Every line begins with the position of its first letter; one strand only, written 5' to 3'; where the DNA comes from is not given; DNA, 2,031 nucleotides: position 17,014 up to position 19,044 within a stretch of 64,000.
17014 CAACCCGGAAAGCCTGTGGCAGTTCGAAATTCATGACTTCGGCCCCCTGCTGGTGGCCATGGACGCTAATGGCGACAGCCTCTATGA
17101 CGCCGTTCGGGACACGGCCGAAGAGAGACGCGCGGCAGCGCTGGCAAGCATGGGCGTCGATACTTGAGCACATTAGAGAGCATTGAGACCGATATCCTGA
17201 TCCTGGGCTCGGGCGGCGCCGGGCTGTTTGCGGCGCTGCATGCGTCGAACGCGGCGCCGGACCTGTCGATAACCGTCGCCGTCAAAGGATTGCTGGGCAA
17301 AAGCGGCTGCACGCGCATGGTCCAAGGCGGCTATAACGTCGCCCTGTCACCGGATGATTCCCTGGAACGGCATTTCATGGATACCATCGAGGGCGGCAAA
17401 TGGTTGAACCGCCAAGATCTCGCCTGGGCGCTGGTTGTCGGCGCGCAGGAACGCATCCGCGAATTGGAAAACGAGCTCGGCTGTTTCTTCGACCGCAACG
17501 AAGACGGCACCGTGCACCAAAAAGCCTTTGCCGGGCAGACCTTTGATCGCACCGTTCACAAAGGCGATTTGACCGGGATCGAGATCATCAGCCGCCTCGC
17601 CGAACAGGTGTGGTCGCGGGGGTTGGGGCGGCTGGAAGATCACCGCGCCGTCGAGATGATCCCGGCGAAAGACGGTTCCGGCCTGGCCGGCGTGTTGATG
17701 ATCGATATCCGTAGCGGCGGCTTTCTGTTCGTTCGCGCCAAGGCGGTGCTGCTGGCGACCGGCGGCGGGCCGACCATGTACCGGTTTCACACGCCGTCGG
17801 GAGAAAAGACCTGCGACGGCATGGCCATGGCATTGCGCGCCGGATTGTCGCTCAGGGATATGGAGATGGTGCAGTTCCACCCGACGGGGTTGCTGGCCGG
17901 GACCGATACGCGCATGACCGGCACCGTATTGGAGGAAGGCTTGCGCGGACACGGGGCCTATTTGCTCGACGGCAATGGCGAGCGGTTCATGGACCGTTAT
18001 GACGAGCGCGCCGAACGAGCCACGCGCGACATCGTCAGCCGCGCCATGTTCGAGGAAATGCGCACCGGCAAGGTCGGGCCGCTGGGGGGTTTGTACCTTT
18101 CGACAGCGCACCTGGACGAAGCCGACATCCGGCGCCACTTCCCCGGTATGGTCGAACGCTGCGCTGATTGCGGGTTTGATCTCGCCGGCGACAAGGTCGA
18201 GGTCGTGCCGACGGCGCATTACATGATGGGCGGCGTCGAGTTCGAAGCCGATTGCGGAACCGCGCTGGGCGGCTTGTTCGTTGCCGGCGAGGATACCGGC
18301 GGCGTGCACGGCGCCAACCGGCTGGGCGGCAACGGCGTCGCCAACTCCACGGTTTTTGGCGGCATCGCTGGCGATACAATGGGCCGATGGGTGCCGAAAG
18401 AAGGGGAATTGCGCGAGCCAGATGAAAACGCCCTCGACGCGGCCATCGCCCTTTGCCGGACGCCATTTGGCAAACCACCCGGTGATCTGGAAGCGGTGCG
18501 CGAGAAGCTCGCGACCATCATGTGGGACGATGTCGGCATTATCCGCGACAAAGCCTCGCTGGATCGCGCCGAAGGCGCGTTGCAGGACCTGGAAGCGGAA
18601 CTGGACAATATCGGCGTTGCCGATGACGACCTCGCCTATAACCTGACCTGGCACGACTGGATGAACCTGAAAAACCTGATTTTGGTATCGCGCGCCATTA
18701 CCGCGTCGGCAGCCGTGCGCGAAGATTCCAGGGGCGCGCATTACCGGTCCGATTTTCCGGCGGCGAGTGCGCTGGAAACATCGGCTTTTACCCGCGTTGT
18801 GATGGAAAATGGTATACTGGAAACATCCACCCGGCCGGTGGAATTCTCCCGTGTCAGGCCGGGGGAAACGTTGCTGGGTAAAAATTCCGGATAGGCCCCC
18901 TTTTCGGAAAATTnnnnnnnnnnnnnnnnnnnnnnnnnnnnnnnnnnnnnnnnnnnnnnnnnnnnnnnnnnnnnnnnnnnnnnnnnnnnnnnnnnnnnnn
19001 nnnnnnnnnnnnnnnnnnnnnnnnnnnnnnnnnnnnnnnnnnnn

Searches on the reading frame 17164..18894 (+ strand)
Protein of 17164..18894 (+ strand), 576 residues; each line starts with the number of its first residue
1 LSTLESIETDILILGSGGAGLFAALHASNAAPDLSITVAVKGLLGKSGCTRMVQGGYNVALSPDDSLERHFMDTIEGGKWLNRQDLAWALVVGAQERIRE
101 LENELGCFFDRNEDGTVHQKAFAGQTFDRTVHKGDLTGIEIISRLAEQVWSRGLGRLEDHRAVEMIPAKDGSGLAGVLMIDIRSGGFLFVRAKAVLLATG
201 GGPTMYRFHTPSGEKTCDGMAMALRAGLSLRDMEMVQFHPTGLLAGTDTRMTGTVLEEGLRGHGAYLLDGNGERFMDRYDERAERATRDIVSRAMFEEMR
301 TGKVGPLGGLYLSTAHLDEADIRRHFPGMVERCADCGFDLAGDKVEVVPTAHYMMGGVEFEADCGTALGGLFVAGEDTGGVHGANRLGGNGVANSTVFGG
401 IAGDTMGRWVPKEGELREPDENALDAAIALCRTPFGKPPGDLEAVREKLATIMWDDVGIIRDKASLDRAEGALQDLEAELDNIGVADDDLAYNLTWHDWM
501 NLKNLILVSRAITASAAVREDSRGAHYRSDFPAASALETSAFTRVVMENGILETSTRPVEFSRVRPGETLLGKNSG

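Call 30: search_protein_families(library=ncbifam, proteins=[window:17164-18894:+], max_evalue=0.00001)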
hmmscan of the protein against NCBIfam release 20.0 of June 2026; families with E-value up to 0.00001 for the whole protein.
window:17164-18894:+ (576 aa): 28 families (the best 25 are shown)
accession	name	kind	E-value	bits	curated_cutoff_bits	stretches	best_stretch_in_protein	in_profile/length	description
NF004900.0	PRK06263.1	equivalog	1.1e-150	502.9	718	1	5-539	4-528/546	fumarate reductase (CoM/CoB) subunit TfrA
TIGR01812.1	sdhA_frdA_Gneg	subfamily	5e-123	411.5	567.3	1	10-567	1-564/568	succinate dehydrogenase or fumarate reductase, flavoprotein subunit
NF005866.0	PRK07803.1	equivalog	2.5e-110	369.5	819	2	2-279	2-287/631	fumarate reductase/succinate dehydrogenase flavoprotein subunit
NF004724.0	PRK06069.1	subfamily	5e-109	365.1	826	1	5-567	2-573/577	succinate dehydrogenase/fumarate reductase flavoprotein subunit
TIGR00551.1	nadB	equivalog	1.2e-105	354.1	452.75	1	8-532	2-489/489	L-aspartate oxidase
NF042982.1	MFR_Fp_SdhA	equivalog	2.6e-103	346.6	1100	1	9-562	48-604/612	8-methylmenaquinol:fumarate reductase flavoprotein subunit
NF005867.0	PRK07804.1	equivalog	7.4e-101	338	639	1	7-542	17-527/548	L-aspartate oxidase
TIGR01816.1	sdhA_forward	equivalog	5.4e-96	322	727.35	1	9-560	3-568/584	succinate dehydrogenase flavoprotein subunit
NF006686.0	PRK09231.1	equivalog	9.7e-96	321.6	854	1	5-572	2-582/598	fumarate reductase (quinol) flavoprotein subunit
NF005701.0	PRK07512.1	equivalog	5e-95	318.8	528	1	4-544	5-496/516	L-aspartate oxidase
NF005636.0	PRK07395.1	subfamily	2.4e-94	316.6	723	1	7-536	11-539/560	L-aspartate oxidase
TIGR01176.1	fum_red_Fp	equivalog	5.7e-90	302.6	932.7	1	7-570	2-578/580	fumarate reductase (quinol) flavoprotein subunit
NF005037.0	PRK06452.1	equivalog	3.1e-89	300.1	862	1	5-568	2-563/566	succinate dehydrogenase flavoprotein subunit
NF006567.0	PRK09077.1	equivalog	1.2e-88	297.6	629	1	3-536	3-523/537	L-aspartate oxidase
NF004613.0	PRK05945.1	equivalog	5.1e-88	296.1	824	1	8-568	3-572/575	succinate dehydrogenase/fumarate reductase flavoprotein subunit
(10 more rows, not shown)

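Call 55: search_solved_structures(query=window:17164-18894:+, show_alignments=1, max_evalue=1e-60)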
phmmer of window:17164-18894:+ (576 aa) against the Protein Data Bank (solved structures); distinct sequences matched with E-value up to 1e-60: 25.
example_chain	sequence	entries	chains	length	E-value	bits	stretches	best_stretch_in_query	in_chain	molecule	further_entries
7d6v_A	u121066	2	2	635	2.9e-85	290.4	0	1-279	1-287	Succinate dehydrogenase subunit A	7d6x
2b76_A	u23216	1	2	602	4.5e-74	253.5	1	5-532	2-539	Fumarate reductase flavoprotein subunit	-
3p4p_A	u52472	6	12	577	1.2e-73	252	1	5-532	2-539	Fumarate reductase flavoprotein subunit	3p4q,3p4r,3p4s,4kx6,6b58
1kf6_A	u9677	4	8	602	1.3e-73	252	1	5-532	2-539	FUMARATE REDUCTASE FLAVOPROTEIN | Fumarate reductase flavoprotein subunit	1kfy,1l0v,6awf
5vpn_A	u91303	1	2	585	2.6e-73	251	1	5-532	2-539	Fumarate reductase flavoprotein subunit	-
3cir_A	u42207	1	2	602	6.7e-73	249.6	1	5-532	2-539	Fumarate reductase flavoprotein subunit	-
1nek_A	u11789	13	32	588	1.6e-71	245.1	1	8-533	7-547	Succinate dehydrogenase flavoprotein subunit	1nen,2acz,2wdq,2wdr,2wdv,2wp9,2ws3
4ysx_A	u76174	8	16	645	2e-65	224.9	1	10-533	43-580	Succinate dehydrogenase flavoprotein | Succinate dehydrogenase [ubiquinone] flavoprotein subunit, mitochondrial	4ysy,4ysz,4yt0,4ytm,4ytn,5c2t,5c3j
3vr8_A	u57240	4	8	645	3.1e-65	224.3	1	10-533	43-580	Flavoprotein subunit of complex II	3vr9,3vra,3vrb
9lig_A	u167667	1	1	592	2e-64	221.6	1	8-533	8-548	Succinate dehydrogenase [ubiquinone] flavoprotein subunit, mitochondrial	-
9kps_A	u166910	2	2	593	2.1e-64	221.6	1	8-533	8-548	Succinate dehydrogenase [ubiquinone] flavoprotein subunit, mitochondrial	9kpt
9kq3_A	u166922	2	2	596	2.1e-64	221.5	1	8-533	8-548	Succinate dehydrogenase [ubiquinone] flavoprotein subunit, mitochondrial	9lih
9qdl_A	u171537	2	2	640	2.6e-64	221.2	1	8-533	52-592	Succinate dehydrogenase [ubiquinone] flavoprotein subunit, mitochondrial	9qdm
1chu_A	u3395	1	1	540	6.8e-63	216.6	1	1-533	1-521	PROTEIN (L-ASPARTATE OXIDASE)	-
1yq3_A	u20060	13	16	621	2.3e-62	214.8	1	8-532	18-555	Succinate dehydrogenase flavoprotein subunit | Succinate dehydrogenase [ubiquinone] flavoprotein subunit, mitochondrial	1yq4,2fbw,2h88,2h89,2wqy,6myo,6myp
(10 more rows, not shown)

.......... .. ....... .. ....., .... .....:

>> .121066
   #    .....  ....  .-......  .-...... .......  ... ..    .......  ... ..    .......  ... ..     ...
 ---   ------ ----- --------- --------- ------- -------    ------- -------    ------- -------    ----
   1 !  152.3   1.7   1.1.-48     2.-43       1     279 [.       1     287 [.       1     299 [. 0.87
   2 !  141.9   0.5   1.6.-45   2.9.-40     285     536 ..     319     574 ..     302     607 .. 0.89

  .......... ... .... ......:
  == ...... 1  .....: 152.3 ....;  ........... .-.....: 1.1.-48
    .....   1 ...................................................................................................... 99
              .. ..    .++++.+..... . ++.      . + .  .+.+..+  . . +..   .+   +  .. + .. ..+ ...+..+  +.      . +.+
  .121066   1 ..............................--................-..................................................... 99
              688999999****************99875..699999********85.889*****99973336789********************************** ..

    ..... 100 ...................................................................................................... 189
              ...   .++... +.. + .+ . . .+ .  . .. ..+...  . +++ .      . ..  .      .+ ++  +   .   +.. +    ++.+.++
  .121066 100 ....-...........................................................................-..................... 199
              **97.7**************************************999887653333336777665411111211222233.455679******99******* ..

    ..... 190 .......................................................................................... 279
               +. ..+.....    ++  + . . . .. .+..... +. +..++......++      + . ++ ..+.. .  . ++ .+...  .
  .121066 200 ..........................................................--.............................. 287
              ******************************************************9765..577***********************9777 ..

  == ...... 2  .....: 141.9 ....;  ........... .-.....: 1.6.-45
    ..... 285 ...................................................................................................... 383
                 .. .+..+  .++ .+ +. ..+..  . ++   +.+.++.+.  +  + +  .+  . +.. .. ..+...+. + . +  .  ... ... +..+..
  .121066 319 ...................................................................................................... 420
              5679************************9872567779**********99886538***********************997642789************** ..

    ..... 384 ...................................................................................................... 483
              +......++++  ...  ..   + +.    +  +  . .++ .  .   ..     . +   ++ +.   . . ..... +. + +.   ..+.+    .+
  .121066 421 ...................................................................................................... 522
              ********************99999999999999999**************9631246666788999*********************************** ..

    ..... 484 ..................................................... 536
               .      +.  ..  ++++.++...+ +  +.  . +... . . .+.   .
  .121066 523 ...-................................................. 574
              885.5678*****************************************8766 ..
